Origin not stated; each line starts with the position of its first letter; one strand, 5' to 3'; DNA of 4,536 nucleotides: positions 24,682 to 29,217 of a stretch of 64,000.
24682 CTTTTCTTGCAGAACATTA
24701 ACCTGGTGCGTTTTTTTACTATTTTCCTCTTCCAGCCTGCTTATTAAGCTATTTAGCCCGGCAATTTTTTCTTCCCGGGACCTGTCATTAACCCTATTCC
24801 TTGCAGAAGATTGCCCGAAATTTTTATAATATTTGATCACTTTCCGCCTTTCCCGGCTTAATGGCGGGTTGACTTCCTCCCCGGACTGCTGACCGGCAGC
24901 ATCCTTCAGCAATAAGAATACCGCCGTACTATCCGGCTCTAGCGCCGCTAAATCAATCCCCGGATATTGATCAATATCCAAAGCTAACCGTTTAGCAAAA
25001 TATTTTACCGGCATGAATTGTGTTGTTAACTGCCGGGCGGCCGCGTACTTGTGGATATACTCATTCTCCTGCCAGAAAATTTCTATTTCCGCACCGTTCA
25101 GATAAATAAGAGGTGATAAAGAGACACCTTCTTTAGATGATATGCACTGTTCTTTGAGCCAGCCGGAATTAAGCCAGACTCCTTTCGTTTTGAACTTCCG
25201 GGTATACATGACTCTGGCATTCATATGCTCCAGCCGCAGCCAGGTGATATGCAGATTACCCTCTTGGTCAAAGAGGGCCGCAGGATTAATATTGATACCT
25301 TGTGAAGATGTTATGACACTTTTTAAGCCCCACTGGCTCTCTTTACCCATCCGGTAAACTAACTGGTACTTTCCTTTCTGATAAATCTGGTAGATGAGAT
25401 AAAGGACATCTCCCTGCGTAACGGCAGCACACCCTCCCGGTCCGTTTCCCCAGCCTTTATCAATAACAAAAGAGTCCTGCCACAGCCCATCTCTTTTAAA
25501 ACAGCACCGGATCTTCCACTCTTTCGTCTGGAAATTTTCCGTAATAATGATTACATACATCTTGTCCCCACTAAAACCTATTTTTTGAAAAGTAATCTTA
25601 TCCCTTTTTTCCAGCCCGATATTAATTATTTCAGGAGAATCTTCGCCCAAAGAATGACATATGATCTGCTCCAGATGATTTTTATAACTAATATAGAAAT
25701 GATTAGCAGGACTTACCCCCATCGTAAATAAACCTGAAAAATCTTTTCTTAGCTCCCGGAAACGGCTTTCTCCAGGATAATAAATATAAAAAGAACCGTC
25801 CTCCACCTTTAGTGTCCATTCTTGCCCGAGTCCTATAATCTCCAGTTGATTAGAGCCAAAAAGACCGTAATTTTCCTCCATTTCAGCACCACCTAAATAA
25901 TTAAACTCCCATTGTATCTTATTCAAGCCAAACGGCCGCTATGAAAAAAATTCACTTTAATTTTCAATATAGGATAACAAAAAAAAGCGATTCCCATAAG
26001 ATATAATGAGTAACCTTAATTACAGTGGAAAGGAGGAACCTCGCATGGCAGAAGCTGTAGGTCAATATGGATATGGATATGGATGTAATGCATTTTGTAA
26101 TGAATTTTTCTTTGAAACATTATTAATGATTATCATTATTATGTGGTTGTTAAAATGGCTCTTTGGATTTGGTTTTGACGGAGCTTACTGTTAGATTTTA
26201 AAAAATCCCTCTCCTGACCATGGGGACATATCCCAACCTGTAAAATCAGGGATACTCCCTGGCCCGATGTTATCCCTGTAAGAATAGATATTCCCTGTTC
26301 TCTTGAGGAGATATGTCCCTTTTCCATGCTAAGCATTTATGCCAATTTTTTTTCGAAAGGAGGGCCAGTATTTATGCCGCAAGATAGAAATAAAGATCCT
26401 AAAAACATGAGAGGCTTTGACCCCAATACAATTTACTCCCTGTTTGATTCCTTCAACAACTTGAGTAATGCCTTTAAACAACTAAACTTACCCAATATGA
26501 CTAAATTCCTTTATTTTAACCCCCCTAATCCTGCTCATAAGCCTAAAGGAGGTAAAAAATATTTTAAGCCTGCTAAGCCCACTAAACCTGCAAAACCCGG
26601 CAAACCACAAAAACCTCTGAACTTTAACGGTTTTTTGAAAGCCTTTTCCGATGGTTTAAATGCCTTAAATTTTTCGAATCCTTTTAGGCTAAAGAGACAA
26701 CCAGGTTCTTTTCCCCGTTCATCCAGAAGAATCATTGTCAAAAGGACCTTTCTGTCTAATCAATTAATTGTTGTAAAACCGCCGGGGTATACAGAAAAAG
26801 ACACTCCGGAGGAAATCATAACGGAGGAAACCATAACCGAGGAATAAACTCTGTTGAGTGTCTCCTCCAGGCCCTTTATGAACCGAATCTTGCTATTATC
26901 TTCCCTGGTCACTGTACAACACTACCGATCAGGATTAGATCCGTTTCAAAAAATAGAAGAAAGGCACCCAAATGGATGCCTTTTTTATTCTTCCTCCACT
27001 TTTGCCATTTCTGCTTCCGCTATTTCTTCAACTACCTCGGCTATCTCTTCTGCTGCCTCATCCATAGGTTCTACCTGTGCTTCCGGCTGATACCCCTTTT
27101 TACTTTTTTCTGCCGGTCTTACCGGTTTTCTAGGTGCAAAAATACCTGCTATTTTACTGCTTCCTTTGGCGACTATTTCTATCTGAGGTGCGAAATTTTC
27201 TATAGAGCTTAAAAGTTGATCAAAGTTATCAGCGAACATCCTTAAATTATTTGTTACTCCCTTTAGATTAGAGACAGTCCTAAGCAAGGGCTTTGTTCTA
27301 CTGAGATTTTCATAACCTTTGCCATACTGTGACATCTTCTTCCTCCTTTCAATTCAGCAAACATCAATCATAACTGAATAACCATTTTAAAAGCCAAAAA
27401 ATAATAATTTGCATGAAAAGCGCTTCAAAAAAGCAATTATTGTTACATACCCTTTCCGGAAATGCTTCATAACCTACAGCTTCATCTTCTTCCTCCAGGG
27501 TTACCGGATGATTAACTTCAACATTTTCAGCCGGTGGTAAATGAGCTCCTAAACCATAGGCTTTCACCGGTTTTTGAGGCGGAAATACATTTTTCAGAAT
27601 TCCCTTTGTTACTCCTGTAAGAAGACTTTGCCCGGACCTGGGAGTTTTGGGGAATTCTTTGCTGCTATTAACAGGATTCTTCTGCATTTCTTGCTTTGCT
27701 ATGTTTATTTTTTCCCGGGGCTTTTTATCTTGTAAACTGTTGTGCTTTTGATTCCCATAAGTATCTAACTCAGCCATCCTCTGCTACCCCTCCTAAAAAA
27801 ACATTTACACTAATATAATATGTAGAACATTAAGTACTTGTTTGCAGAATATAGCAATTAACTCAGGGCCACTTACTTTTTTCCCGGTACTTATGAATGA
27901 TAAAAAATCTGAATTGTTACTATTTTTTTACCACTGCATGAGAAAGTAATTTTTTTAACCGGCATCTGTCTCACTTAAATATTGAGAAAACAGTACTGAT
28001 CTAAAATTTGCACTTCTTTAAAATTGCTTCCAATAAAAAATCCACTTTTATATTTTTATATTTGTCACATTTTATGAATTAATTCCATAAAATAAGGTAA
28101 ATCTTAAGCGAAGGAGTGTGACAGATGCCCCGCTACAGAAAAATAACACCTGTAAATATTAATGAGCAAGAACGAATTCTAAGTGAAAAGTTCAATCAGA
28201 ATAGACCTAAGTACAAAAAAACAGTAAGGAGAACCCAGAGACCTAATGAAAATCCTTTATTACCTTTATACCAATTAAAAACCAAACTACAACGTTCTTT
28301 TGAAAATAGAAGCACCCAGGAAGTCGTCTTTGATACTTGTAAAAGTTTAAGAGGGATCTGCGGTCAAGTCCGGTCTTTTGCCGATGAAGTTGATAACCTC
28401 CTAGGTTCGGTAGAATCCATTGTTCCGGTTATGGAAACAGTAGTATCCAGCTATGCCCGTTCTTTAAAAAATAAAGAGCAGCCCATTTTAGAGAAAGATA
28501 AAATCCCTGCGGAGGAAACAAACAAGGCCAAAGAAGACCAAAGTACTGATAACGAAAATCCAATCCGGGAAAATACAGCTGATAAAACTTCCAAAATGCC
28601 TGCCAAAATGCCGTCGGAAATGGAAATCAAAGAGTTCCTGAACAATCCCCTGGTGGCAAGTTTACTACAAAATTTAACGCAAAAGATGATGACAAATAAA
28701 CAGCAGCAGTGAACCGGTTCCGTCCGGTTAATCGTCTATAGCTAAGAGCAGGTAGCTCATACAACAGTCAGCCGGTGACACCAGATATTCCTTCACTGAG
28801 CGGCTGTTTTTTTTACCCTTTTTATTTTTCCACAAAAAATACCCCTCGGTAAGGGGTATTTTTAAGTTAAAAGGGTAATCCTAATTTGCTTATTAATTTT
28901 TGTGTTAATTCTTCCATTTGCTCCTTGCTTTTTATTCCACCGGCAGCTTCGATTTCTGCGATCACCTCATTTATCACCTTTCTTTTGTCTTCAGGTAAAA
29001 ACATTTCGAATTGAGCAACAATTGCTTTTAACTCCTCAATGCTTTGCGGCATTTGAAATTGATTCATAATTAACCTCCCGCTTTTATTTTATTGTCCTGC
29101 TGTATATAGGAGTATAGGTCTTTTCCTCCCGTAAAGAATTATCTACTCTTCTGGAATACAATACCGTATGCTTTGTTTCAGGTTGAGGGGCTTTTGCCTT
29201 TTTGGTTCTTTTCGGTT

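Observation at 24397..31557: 7-kb island made only of small, low-complexity orphan genes: a candidate undescribed spore-surface module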

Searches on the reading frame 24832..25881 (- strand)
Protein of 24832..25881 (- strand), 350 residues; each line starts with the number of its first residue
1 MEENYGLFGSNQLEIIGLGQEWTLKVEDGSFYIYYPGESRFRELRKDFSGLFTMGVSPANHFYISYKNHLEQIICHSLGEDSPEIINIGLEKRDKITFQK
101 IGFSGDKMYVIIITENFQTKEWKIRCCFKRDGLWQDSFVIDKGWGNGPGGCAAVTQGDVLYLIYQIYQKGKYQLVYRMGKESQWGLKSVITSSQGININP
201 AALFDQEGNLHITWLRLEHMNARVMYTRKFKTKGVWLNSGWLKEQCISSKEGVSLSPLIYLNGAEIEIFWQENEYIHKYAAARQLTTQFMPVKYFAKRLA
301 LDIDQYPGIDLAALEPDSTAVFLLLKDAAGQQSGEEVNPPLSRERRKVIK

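Call 38: search_protein_representatives(protein=window:24832-25881:-)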
Query: 350 residues. Proteins with E-value up to 0.001 (for the whole library): 397; up to 1e-10: 73; up to 1e-30: 10. The best 150 are listed.
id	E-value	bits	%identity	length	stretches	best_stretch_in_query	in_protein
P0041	7.8e-240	811.1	100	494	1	1-350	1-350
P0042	7.2e-87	308.0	43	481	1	1-348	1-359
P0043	1.7e-46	175.2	35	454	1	1-326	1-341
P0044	5.9e-46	173.4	35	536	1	2-327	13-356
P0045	1.1e-44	169.3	33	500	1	1-329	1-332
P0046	1.0e-41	159.5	31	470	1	3-328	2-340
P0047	6.3e-40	153.6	35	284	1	37-280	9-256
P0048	5.7e-36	140.5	34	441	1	4-318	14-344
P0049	1.5e-32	129.3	34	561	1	39-324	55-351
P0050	1.4e-31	126.1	30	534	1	3-280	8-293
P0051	6.4e-30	120.6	25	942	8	163-226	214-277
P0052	2.8e-28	115.2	30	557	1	4-278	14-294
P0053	1.2e-26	109.9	24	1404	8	130-273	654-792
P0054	1.5e-26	109.5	24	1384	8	141-274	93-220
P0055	5.9e-26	107.6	23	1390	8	125-214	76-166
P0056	1.0e-25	106.8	23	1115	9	112-214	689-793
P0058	1.7e-23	99.5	25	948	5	134-274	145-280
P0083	1.8e-14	69.8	30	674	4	145-273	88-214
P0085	5.2e-14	68.3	28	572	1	112-301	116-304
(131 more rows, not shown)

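Call 39: search_protein_families(library=pfam, max_evalue=0.01, proteins=[P0042, P0043, P0044, P0049, P0051, P0053, P0056, P0058, P0083, P0085])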
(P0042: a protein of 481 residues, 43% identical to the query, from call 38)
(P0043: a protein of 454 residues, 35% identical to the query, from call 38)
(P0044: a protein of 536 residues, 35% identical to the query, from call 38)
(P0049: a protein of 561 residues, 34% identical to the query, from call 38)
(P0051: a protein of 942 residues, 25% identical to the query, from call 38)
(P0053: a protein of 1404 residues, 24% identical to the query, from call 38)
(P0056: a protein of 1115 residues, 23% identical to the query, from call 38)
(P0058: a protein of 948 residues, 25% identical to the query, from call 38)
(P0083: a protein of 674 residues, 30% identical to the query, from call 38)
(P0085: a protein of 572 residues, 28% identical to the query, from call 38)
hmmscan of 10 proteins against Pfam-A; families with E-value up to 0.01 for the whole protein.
P0042 (481 aa): 0 families

P0043 (454 aa): 0 families

P0044 (536 aa): 1 family
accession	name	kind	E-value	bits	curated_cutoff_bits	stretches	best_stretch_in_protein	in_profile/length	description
PF15892.11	BNR_4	-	0.0051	16.7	27.3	0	178-248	105-183/272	BNR repeat-containing family member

P0049 (561 aa): 4 families
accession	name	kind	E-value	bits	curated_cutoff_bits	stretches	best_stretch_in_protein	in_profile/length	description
PF06785.16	UPF0242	-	0.00037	21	33.5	1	423-549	66-190/194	Uncharacterised protein family (UPF0242) N-terminus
PF15892.11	BNR_4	-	0.0033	17.3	27.3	0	190-239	121-171/272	BNR repeat-containing family member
PF14915.12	CCDC144C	-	0.006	15.6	35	1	474-552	401-477/534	CCDC144C protein coiled-coil region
PF05377.16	FlaC_arch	-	0.0094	16.8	27.8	1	517-551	1-35/55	Flagella accessory protein C (FlaC)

P0051 (942 aa): 4 families
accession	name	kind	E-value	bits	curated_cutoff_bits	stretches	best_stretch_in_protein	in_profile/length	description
PF15892.11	BNR_4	-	1.3e-23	84.1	27.3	1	287-367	80-169/272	BNR repeat-containing family member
PF06739.17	SBBP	-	6.4e-13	48.9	20.5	0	748-767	9-28/38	Beta-propeller repeat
PF13860.13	FlgD_ig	-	4e-07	30.4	27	1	875-929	21-75/79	FlgD Ig-like domain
PF18962.6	Por_Secre_tail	-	1.9e-06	28.5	27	1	860-940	3-75/75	Secretion system C-terminal sorting domain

P0053 (1404 aa): 7 families
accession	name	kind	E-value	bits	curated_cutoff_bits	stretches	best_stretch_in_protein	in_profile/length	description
PF15892.11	BNR_4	-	6.9e-24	85.1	27.3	2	127-247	46-176/272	BNR repeat-containing family member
PF13088.12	BNR_2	-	2.2e-12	47.4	31.4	0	49-236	138-277/277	BNR repeat-like domain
PF13860.13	FlgD_ig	-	5.3e-08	33.2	27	1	1337-1391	21-75/79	FlgD Ig-like domain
PF23044.1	SH3-C_UBE2O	-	1.6e-05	25.1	21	0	377-392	32-47/68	UBE2O, ubiquitin binding SH3-C domain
PF18962.6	Por_Secre_tail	-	0.00025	21.7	27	1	1321-1402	2-75/75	Secretion system C-terminal sorting domain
PF00630.25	Filamin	-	0.0022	19.2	26.9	0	663-703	27-70/93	Filamin/ABP280 repeat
PF06739.17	SBBP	-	0.0045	17.3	20.5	0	375-386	17-28/38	Beta-propeller repeat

P0056 (1115 aa): 5 families
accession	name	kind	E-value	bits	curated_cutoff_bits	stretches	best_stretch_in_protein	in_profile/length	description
PF15892.11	BNR_4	-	6e-15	55.8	27.3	0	831-864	230-265/272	BNR repeat-containing family member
PF13860.13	FlgD_ig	-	2.9e-09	37.2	27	1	1050-1103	20-76/79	FlgD Ig-like domain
PF06739.17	SBBP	-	0.00014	22.2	20.5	0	773-792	9-29/38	Beta-propeller repeat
PF01833.30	TIG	-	0.00038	20.8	20.9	1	562-639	1-72/84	IPT/TIG domain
PF18962.6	Por_Secre_tail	-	0.00096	19.8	27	1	1033-1113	3-75/75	Secretion system C-terminal sorting domain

P0058 (948 aa): 3 families
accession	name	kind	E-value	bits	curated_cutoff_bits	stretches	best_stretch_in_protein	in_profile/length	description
PF13860.13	FlgD_ig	-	1.7e-09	37.9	27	1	882-929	22-69/79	FlgD Ig-like domain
PF15892.11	BNR_4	-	1.3e-07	31.8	27.3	0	63-176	45-168/272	BNR repeat-containing family member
PF18962.6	Por_Secre_tail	-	0.0013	19.5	27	1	866-946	3-75/75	Secretion system C-terminal sorting domain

P0083 (674 aa): 12 families
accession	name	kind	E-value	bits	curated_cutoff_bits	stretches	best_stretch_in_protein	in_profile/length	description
PF13088.12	BNR_2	-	2.3e-17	63.7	31.4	2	117-291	20-204/277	BNR repeat-like domain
PF15892.11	BNR_4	-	2.5e-16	60.3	27.3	1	91-341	41-267/272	BNR repeat-containing family member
PF24517.2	CBM96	-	9.1e-12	45.6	26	1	536-630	40-132/164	Carbohydrate-binding module family 96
PF00041.27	fn3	-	1.8e-09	38.1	25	1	394-477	2-81/84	Fibronectin type III domain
PF02012.26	BNR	-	1.1e-07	31.2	27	0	174-183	3-12/12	BNR/Asp-box repeat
PF12699.13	phiKZ_IP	-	0.00012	21.9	27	0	330-400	205-260/387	phiKZ-like phage internal head proteins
PF06739.17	SBBP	-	0.00035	20.9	20.5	0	354-366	16-28/38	Beta-propeller repeat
PF25059.1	FN3_DSCAM-DSCAML_C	-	0.00077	20.2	39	1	448-482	48-82/89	DSCAM/DSCAML C-terminal Fn3-like domain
PF21471.3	Reelin_subrepeat-B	-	0.001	19.3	27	0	114-141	57-84/127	Reelin subrepeat B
PF23044.1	SH3-C_UBE2O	-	0.0014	18.9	21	0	357-372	32-47/68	UBE2O, ubiquitin binding SH3-C domain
PF08770.17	SoxZ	-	0.002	18.2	25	0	344-372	56-89/98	Sulphur oxidation protein SoxZ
PF25485.1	DUF7908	-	0.0076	16.9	27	0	228-271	76-123/134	Domain of unknown function (DUF7908)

P0085 (572 aa): 2 families
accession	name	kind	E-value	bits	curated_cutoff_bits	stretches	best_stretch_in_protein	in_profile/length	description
PF20492.3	ERM_helical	-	0.0015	19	40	1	488-554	7-73/120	Ezrin/radixin/moesin, alpha-helical domain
PF01576.24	Myosin_tail_1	-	0.0019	16.6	38.1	1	396-544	338-479/1081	Myosin tail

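Call 78: find_encoding_contigs(protein=P0049, flank=6000, max_places=2)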
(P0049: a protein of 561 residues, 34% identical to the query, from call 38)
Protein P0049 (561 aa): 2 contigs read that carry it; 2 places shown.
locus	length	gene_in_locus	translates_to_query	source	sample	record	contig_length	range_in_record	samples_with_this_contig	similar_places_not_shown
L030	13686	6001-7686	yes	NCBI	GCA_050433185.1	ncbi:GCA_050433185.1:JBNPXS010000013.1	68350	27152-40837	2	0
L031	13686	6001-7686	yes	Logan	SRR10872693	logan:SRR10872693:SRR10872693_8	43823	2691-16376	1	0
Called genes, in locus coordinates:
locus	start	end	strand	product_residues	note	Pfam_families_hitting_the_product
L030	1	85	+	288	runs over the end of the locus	PF00398:RrnaAD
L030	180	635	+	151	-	PF01475:FUR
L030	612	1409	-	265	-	PF00535:Glycos_transf_2 (faint)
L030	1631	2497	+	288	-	PF05582:Peptidase_U57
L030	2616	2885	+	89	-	PF06257:VEG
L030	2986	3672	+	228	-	PF00072:Response_reg, PF00196:GerE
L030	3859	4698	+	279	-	PF00188:CAP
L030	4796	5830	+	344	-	-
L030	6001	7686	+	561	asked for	-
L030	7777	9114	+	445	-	PF14398:ATPgrasp_YheCD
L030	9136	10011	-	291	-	PF00483:NTP_transferase, PF12804:NTP_transf_3 (weak)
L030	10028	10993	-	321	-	PF01073:3Beta_HSD, PF01370:Epimerase, PF02719:Polysacc_synt_2, PF04321:RmlD_sub_bind, PF16363:GDP_Man_Dehyd, PF07993:NAD_binding_4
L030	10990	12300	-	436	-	PF03446:NAD_binding_2 (faint), PF03721:UDPG_MGDP_dh_N, PF00984:UDPG_MGDP_dh, PF03720:UDPG_MGDP_dh_C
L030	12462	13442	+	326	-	PF00106:adh_short (weak), PF01073:3Beta_HSD, PF01370:Epimerase, PF02719:Polysacc_synt_2, PF04321:RmlD_sub_bind, PF05368:NmrA (weak), PF13460:NAD_binding_10 (weak), PF16363:GDP_Man_Dehyd, +1 more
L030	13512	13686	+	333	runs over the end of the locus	-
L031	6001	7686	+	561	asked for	-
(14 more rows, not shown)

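Call 79: find_encoding_contigs(protein=P0085, flank=6000, max_places=2)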
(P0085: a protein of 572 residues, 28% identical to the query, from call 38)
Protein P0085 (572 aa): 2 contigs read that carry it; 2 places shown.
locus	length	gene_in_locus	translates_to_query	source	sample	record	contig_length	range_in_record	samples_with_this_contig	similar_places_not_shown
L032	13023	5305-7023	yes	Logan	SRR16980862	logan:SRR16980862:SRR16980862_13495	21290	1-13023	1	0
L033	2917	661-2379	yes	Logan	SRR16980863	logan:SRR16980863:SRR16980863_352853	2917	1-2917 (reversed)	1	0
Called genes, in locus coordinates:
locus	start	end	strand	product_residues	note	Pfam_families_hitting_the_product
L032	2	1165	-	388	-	?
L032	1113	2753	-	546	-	PF03323:GerA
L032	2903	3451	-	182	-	PF02632:BioY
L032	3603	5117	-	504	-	PF00501:AMP-binding, PF13193:AMP-binding_C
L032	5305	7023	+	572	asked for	-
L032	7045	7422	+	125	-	PF00188:CAP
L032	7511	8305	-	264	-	-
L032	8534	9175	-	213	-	-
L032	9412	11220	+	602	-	PF13188:PAS_8 (faint), PF00989:PAS (weak), PF13426:PAS_9, PF08447:PAS_3 (weak), PF00990:GGDEF, PF13487:HD_5, PF01966:HD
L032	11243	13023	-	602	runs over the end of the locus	PF00072:Response_reg, PF00989:PAS, PF13188:PAS_8 (faint), PF13426:PAS_9, PF08447:PAS_3, PF00990:GGDEF, PF13487:HD_5, PF01966:HD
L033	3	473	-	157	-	?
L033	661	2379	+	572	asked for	-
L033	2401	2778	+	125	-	PF00188:CAP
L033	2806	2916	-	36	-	?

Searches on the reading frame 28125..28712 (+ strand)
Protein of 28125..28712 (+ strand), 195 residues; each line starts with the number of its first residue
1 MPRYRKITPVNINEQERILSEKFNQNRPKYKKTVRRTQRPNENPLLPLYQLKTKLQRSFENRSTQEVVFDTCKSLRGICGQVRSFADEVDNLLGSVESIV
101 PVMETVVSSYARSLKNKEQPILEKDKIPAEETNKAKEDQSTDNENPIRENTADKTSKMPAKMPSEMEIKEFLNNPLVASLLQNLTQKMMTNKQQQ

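Call 4: search_protein_families(library=ncbifam, max_evalue=0.1, proteins=[window:28125-28712:+])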
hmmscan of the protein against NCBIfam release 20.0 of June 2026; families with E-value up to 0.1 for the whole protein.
window:28125-28712:+ (195 aa): 1 family
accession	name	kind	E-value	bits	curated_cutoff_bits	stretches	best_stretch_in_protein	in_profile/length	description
NF011067.0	PRK14497.1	equivalog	0.013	14.1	536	1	91-146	298-353/546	putative molybdopterin biosynthesis protein MoeA/unknown domain fusion protein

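Call 5: search_protein_families(library=pfam, max_evalue=0.1, proteins=[window:28125-28712:+])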
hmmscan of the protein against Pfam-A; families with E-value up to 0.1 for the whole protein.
window:28125-28712:+ (195 aa): 0 families

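Call 73: predict_structure(alignment_id=A6)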
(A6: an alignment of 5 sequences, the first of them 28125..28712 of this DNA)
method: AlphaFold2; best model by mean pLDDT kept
length: 195 residues; sequences in the alignment: 5
mean_pLDDT: 66.4   pTM: 0.27
mean pLDDT of the five models: 66.4, 60.9, 58.9, 57.3, 57.0
residues with pLDDT >= 90: 16; 70-90: 93; 50-70: 28; < 50: 58
segments of 3 or more residues with pLDDT < 50: 27-42, 119-159
pLDDT, mean of each block of 10 residues (from residue 1): 68 81 57 43 58 73 79 82 88 87 84 65 38 33 32 39 84 90 87 57
secondary structure, 60 per line:
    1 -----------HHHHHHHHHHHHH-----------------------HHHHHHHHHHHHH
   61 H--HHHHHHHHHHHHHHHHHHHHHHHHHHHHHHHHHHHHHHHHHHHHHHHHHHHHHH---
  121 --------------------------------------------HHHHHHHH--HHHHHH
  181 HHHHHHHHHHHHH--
elements in order: H12-24 H48-61 H64-117 H165-172 H175-193

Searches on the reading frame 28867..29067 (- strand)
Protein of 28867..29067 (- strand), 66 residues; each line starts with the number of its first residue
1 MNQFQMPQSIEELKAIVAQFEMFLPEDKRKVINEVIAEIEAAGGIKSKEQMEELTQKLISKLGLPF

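Call 4: search_protein_families(library=ncbifam, max_evalue=0.1, proteins=[window:28867-29067:-])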
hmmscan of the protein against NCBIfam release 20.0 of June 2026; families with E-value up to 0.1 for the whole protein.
window:28867-29067:- (66 aa): 0 families

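Call 5: search_protein_families(library=pfam, max_evalue=0.1, proteins=[window:28867-29067:-])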
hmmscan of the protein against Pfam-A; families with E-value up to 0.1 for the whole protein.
window:28867-29067:- (66 aa): 3 families
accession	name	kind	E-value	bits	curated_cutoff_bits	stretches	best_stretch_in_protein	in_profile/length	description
PF03874.21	RNA_pol_Rpb4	-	0.064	14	25.6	0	5-31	81-107/116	RNA polymerase Rpb4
PF11834.13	KHA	-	0.065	13.7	29.6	0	6-45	23-59/67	KHA, dimerisation domain of potassium ion channel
PF16752.10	TBCC_N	-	0.098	13.4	27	0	6-41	67-102/115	Tubulin-specific chaperone C N-terminal domain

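Call 54: find_related_loci(query=A5, collection=metagenome_contigs, flank=6000)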
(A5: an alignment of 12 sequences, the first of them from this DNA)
Query A5 (66 aa) in metagenome_contigs; peptide patterns used: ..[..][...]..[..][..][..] (x = any residue, [..] = any of these).
95 stretches matched a pattern; 5 encode a relative of the query (tblastn E <= 1e-3); 5 distinct loci.
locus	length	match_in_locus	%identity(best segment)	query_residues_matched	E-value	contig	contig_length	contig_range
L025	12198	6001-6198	73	1-66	1e-30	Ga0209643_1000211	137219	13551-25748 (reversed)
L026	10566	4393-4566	52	7-64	6e-18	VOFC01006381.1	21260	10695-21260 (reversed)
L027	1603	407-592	48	3-64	1e-17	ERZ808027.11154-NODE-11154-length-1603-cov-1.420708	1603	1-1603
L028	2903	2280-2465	48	3-64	1e-17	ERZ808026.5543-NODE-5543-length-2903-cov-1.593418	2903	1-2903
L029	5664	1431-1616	47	3-64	1e-16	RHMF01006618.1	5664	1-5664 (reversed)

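Call 61: search_solved_structures(query=A5, max_evalue=1)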
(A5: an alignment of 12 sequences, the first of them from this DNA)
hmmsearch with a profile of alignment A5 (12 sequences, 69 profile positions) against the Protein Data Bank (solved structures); distinct sequences matched with E-value up to 1: 7.
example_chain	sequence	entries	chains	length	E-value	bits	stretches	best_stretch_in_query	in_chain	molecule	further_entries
3qku_A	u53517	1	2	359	0.14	15.2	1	27-63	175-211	DNA double-strand break repair rad50 ATPase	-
2f6m_B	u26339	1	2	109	0.45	13.6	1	14-41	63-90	Vacuolar protein sorting-associated protein VPS28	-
2p22_B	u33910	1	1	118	0.49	13.5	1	14-41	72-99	Vacuolar protein sorting-associated protein 28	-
2f66_B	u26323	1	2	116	0.49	13.5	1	14-41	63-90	Vacuolar protein sorting-associated protein VPS28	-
5xyi_T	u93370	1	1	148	0.64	13.1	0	28-57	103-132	Ribosomal protein S19e, putative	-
13hr_I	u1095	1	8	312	0.7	13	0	11-60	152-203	Mce/MlaD domain-containing protein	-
2caz_B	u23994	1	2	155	0.86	12.7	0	14-41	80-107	VACUOLAR PROTEIN SORTING-ASSOCIATED PROTEIN VPS28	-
